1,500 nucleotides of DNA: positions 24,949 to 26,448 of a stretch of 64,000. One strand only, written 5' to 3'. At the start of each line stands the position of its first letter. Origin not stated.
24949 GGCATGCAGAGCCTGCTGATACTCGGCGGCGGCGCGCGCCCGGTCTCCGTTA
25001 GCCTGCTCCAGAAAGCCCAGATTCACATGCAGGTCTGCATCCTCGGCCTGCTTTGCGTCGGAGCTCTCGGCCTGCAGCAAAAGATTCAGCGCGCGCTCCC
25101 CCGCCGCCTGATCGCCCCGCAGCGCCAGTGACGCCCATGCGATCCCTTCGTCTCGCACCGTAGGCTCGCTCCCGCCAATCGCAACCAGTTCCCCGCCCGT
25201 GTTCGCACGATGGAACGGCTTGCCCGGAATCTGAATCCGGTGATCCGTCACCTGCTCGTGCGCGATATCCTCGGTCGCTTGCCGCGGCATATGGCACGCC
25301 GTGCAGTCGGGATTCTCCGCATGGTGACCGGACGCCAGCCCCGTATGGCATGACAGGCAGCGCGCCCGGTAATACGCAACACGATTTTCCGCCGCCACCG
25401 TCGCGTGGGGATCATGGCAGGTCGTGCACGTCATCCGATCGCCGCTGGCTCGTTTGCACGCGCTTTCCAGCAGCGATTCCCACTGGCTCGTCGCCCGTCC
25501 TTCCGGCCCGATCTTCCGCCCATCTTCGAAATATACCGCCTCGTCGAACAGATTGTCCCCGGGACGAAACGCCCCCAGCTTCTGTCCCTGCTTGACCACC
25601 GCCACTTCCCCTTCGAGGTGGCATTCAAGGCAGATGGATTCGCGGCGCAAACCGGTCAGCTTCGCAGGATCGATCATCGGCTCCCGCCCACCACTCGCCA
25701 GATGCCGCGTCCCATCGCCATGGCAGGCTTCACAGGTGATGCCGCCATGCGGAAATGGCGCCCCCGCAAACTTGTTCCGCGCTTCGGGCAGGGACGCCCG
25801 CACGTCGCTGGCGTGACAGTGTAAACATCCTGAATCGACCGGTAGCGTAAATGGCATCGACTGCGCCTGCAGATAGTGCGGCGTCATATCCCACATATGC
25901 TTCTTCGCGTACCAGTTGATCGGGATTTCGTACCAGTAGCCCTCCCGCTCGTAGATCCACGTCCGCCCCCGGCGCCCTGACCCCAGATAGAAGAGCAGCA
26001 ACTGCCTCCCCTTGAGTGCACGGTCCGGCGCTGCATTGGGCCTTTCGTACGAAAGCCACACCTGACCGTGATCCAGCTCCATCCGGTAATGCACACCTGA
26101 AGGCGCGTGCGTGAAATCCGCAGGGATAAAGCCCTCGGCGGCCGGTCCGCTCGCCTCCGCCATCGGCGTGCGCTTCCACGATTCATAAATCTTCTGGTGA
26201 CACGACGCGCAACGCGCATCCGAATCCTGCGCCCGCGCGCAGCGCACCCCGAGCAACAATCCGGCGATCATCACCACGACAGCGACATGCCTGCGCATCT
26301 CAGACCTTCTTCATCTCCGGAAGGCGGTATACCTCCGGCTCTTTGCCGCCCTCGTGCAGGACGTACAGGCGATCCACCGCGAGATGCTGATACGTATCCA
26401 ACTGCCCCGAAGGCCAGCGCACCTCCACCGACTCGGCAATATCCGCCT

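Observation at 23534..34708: Tight six-gene exported operon: TonB-dependent receptor, two TPR proteins, CRTAC1/ASPIC-UnbV protein, heptahaem cytochrome-TPR fusion, GH130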

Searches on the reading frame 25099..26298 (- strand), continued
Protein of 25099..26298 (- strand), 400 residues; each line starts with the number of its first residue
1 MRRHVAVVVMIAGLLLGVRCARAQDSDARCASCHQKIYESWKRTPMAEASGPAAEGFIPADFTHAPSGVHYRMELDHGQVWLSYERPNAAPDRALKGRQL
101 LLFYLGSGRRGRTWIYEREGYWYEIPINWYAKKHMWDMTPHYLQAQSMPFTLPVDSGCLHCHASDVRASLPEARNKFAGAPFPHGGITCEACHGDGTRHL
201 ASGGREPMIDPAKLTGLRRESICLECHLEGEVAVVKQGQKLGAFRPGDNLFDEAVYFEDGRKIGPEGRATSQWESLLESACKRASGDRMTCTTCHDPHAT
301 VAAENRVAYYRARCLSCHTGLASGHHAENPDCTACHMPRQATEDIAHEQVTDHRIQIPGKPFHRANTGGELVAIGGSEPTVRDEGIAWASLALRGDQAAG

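Call 72: search_protein_families(library=pfam, proteins=[L148:1018-4020:-, L148:4075-5799:-, L148:6867-7946:+, L148:11877-13073:+, L148:13117-14571:-, L137:384-3395:+, L137:6659-7909:+, L137:12158-14053:+, L137:3427-4680:-, L137:4652-5908:-], max_evalue=0.0001)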
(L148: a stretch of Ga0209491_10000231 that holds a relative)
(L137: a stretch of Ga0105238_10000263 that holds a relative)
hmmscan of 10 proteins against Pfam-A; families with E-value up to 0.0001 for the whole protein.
L148:1018-4020:- (1000 aa): 3 families
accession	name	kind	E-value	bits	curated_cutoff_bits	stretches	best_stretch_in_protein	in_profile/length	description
PF23500.1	DUF7133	-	7.8e-76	256.3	27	1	35-411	1-384/385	Domain of unknown function (DUF7133)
PF00034.26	Cytochrom_C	-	4.3e-07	31.6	21.3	0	869-900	2-34/90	Cytochrome c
PF13646.12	HEAT_2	-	1.8e-05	25.3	27.7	0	719-789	16-85/88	HEAT repeats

L148:4075-5799:- (574 aa): 3 families
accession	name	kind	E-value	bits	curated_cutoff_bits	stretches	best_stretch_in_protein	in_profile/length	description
PF00069.31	Pkinase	-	3.3e-43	148.4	31.7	1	98-361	1-254/263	Protein kinase domain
PF07714.23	PK_Tyr_Ser-Thr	-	1.7e-23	83.7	23.1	1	99-358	2-248/258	Protein tyrosine and serine/threonine kinase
PF01636.29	APH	-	5.4e-08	33.3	23.2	0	125-214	24-110/239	Phosphotransferase enzyme family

L148:6867-7946:+ (359 aa): 2 families
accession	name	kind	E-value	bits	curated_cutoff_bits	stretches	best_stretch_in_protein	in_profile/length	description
PF07596.16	SBP_bac_10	-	3.3e-50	172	23.3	1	54-339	1-265/268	Protein of unknown function (DUF1559)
PF07963.17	N_methyl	-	5.8e-07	29.3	21.2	1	27-50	4-27/27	Prokaryotic N-terminal methylation motif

L148:11877-13073:+ (398 aa): 6 families
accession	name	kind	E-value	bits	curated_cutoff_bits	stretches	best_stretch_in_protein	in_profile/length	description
PF13428.12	TPR_14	-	1.4e-08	35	23.5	0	47-83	7-43/44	Tetratricopeptide repeat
PF14559.12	TPR_19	-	1.5e-08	35.3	25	0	52-107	2-57/68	Tetratricopeptide repeat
PF23914.1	TPR_CcmH_CycH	-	3.2e-08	34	42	0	264-333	24-93/158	Cytochrome c-type biogenesis protein H TPR domain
PF13432.12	TPR_16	-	1e-07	32.7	32.7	0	51-100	7-56/65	Tetratricopeptide repeat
PF07719.23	TPR_2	-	3.3e-06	27.2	27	0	292-321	3-32/34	Tetratricopeptide repeat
PF13431.12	TPR_17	-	9.1e-06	26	24.4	0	65-92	3-30/34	Tetratricopeptide repeat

L148:13117-14571:- (484 aa): 2 families
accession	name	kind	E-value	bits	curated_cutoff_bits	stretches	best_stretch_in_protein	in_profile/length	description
PF00370.27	FGGY_N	-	1.9e-42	146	28.8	1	4-252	1-244/245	FGGY family of carbohydrate kinases, N-terminal domain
PF02782.22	FGGY_C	-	8.5e-20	71.8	27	1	299-465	32-197/198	FGGY family of carbohydrate kinases, C-terminal domain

L137:384-3395:+ (1003 aa): 4 families
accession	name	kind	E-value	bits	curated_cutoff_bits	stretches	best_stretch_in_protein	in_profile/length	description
PF13517.12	FG-GAP_3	-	2.2e-38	131.1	26.9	3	575-635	1-60/61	FG-GAP-like repeat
PF01839.29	FG-GAP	-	1.9e-16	59.9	22.1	0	572-588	6-22/37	FG-GAP repeat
PF07593.17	UnbV_ASPIC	-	1.4e-12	47.7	23.4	1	919-983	1-65/68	ASPIC and UnbV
PF13428.12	TPR_14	-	4.4e-05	24.2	23.5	0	296-338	1-43/44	Tetratricopeptide repeat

L137:6659-7909:+ (416 aa): 2 families
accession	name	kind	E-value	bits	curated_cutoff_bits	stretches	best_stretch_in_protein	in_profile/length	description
PF07596.16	SBP_bac_10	-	1.1e-53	183.5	23.3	1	87-398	1-267/268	Protein of unknown function (DUF1559)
PF07963.17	N_methyl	-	4.3e-05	23.4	21.2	1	61-83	5-27/27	Prokaryotic N-terminal methylation motif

L137:12158-14053:+ (631 aa): 2 families
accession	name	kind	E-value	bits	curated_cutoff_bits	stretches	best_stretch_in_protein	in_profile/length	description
PF00515.34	TPR_1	-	3.8e-07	30.1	27.8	0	546-571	7-32/34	Tetratricopeptide repeat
PF00657.28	Lipase_GDSL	-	3.8e-05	24.4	23.6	0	268-445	103-206/208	GDSL-like Lipase/Acylhydrolase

L137:3427-4680:- (417 aa): 2 families
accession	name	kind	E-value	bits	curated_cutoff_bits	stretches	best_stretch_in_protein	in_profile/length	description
PF07719.23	TPR_2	-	3.2e-09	36.7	27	0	302-331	3-32/34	Tetratricopeptide repeat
PF00515.34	TPR_1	-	1.3e-05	25.2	27.8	0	303-331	4-32/34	Tetratricopeptide repeat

L137:4652-5908:- (418 aa): 0 families

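Call 73: search_protein_families(library=pfam, proteins=[L127:1053-4076:-, L127:4831-5691:-, L127:5688-9605:-, L136:1596-2714:+, L136:2683-3948:+, L136:3970-6219:-, L136:11806-13587:+, L136:17329-18423:-, L136:18458-19636:-, L136:19668-20564:-], max_evalue=0.0001)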
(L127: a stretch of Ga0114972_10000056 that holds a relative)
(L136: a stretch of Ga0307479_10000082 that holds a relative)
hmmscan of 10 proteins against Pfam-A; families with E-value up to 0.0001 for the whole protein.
L127:1053-4076:- (1007 aa): 4 families
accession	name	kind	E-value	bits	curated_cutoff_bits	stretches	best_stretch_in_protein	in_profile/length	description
PF13432.12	TPR_16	-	2.5e-06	28.3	32.7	1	778-837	3-59/65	Tetratricopeptide repeat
PF13181.12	TPR_8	-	1.5e-05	25.2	25.7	0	815-837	7-29/34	Tetratricopeptide repeat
PF13414.12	TPR_11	-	3.9e-05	23.7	26.8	0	884-916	10-42/42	TPR repeat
PF07719.23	TPR_2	-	5.7e-05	23.4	27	0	777-799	6-28/34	Tetratricopeptide repeat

L127:4831-5691:- (286 aa): 4 families
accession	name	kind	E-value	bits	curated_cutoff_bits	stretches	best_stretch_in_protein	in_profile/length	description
PF01436.27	NHL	-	6.9e-16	57.8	20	0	124-146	4-26/28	NHL repeat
PF24684.1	Vgb_lyase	-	5.1e-10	39.1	50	1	85-278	16-213/290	Virginiamycin B lyase family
PF08450.18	SGL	-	9.5e-08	32.4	26.3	0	19-195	23-216/246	SMP-30/Gluconolactonase/LRE-like region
PF25021.1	TEN_NHL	-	6.1e-05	22.6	27.1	0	79-101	327-349/357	Teneurin NHL domain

L127:5688-9605:- (1305 aa): 1 family
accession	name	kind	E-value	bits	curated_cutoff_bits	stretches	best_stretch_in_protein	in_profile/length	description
PF13517.12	FG-GAP_3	-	5.1e-23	81.9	26.9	2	686-741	2-58/61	FG-GAP-like repeat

L136:1596-2714:+ (372 aa): 4 families
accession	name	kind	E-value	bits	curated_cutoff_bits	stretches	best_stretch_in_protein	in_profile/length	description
PF13377.12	Peripla_BP_3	-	5.4e-33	114.9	26.5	1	178-341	2-167/167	Periplasmic binding protein-like domain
PF00532.27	Peripla_BP_1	-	9.6e-16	58.5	22.2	1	77-325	3-267/281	Periplasmic binding proteins and sugar binding domain of LacI family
PF13407.12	Peripla_BP_4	-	6.6e-09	36.1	35.1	1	184-316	121-251/258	Periplasmic binding protein domain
PF00356.27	LacI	-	3.4e-07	30.4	27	1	16-64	1-46/46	Bacterial regulatory proteins, lacI family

L136:2683-3948:+ (421 aa): 5 families
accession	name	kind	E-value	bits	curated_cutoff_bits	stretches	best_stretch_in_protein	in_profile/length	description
PF14522.11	Cytochrome_C7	-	1.3e-07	31.8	24.8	0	295-364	16-66/67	Cytochrome c7 and related cytochrome c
PF14537.11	Cytochrom_c3_2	-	2.1e-07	31.7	25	0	244-364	6-78/79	Cytochrome c3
PF09699.15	Paired_CXXCH_1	-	4.9e-07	29.8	20.6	0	338-364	8-36/41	Doubled CXXCH motif (Paired_CXXCH_1)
PF22113.1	Mtrc-MtrF_II-IV_dom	-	2.8e-05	24.2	30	0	245-348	82-168/176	Outer membrane cytochrome MtrC/MtrF-like, domains II/IV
PF13435.11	Cytochrome_C554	-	3.4e-05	25.1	20.8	0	217-252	46-84/84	Cytochrome c554 and c-prime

L136:3970-6219:- (749 aa): 7 families
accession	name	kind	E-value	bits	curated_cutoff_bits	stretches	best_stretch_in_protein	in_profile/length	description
PF02055.22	Glyco_hydro_30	-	4.5e-34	118.4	23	1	180-517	1-347/348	Glycosyl hydrolase family 30 TIM-barrel domain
PF03422.21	CBM_6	-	6.7e-25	88.2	28.9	1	621-749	8-124/125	Carbohydrate binding module (family 6)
PF13290.12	CHB_HEX_C_1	-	5.2e-18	65.2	22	1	58-124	4-67/67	Chitobiase/beta-hexosaminidase C-terminal domain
PF13287.12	Fn3_assoc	-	9.3e-16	58.1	23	1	69-127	1-59/59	Fn3 associated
PF17189.10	Glyco_hydro_30C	-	2.2e-09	37.7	22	1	521-581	1-64/65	Glycosyl hydrolase family 30 beta sandwich domain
PF02057.21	Glyco_hydro_59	-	5.6e-08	32.9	27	1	183-333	4-141/294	Glycosyl hydrolase family 59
PF18099.7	CBM_35_2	-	8.5e-08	32.7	23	1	624-731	5-101/112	Carbohydrate binding module (family 35)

L136:11806-13587:+ (593 aa): 2 families
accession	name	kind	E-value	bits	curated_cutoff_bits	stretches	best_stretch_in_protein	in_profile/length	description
PF00150.24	Cellulase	-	6.7e-06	26.2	23.5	1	270-400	112-237/272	Cellulase (glycosyl hydrolase family 5)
PF01229.23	Glyco_hydro_39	-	1.5e-05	24.4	26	1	281-401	150-273/472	Glycosyl hydrolases family 39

L136:17329-18423:- (364 aa): 8 families
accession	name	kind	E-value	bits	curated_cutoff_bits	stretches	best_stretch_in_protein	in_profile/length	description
PF13414.12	TPR_11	-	1.2e-13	50.9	26.8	0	176-208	7-39/42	TPR repeat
PF13432.12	TPR_16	-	1.6e-10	41.7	32.7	1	240-304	1-65/65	Tetratricopeptide repeat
PF00515.34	TPR_1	-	5e-09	36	27.8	0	236-266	1-31/34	Tetratricopeptide repeat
PF13428.12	TPR_14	-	5.5e-08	33.2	23.5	0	170-205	8-43/44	Tetratricopeptide repeat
PF07719.23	TPR_2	-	3.1e-07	30.5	27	0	166-194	4-32/34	Tetratricopeptide repeat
PF14559.12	TPR_19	-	9e-07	29.6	25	0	250-305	5-60/68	Tetratricopeptide repeat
PF24575.1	TPR_Slam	-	3.5e-06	27.8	35.2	0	170-212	54-96/104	Surface lipoprotein assembly modifier, N-terminal TPR repeats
PF13431.12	TPR_17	-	5.4e-06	26.7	24.4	0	186-213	2-29/34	Tetratricopeptide repeat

L136:18458-19636:- (392 aa): 4 families
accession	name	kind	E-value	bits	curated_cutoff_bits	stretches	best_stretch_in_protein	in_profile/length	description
PF13435.11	Cytochrome_C554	-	5.8e-11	43.6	20.8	1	187-231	36-84/84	Cytochrome c554 and c-prime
PF22113.1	Mtrc-MtrF_II-IV_dom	-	7.9e-06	25.9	30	0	192-241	114-175/176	Outer membrane cytochrome MtrC/MtrF-like, domains II/IV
PF14537.11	Cytochrom_c3_2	-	8.3e-06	26.6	25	0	223-335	6-78/79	Cytochrome c3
PF09699.15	Paired_CXXCH_1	-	1.6e-05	24.9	20.6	0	309-335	8-36/41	Doubled CXXCH motif (Paired_CXXCH_1)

L136:19668-20564:- (298 aa): 9 families
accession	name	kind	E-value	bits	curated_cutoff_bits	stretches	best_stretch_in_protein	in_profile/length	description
PF13431.12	TPR_17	-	1.6e-09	37.7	24.4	0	130-161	2-33/34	Tetratricopeptide repeat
PF07719.23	TPR_2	-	2.1e-09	37.2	27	0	141-170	1-30/34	Tetratricopeptide repeat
PF14559.12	TPR_19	-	3.3e-09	37.4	25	1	117-172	1-56/68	Tetratricopeptide repeat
PF13432.12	TPR_16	-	3.5e-09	37.4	32.7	1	111-172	1-62/65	Tetratricopeptide repeat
PF13181.12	TPR_8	-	6.7e-07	29.4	25.7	0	141-172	1-32/34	Tetratricopeptide repeat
PF00515.34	TPR_1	-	7.1e-07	29.2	27.8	0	119-140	13-34/34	Tetratricopeptide repeat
PF13428.12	TPR_14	-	2.4e-06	28.1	23.5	0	120-150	14-44/44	Tetratricopeptide repeat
PF23914.1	TPR_CcmH_CycH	-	3e-06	27.6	42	1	129-184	38-93/158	Cytochrome c-type biogenesis protein H TPR domain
PF13414.12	TPR_11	-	1.3e-05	25.2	26.8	0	122-152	9-39/42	TPR repeat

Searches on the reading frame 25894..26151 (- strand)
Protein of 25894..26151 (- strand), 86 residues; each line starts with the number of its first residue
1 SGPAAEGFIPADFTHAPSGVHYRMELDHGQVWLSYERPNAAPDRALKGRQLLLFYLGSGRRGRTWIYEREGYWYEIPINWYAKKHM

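Call 84: search_protein_families(library=pfam, proteins=[window:25894-26151:-], max_evalue=10)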
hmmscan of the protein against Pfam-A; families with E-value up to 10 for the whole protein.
window:25894-26151:- (86 aa): 0 families
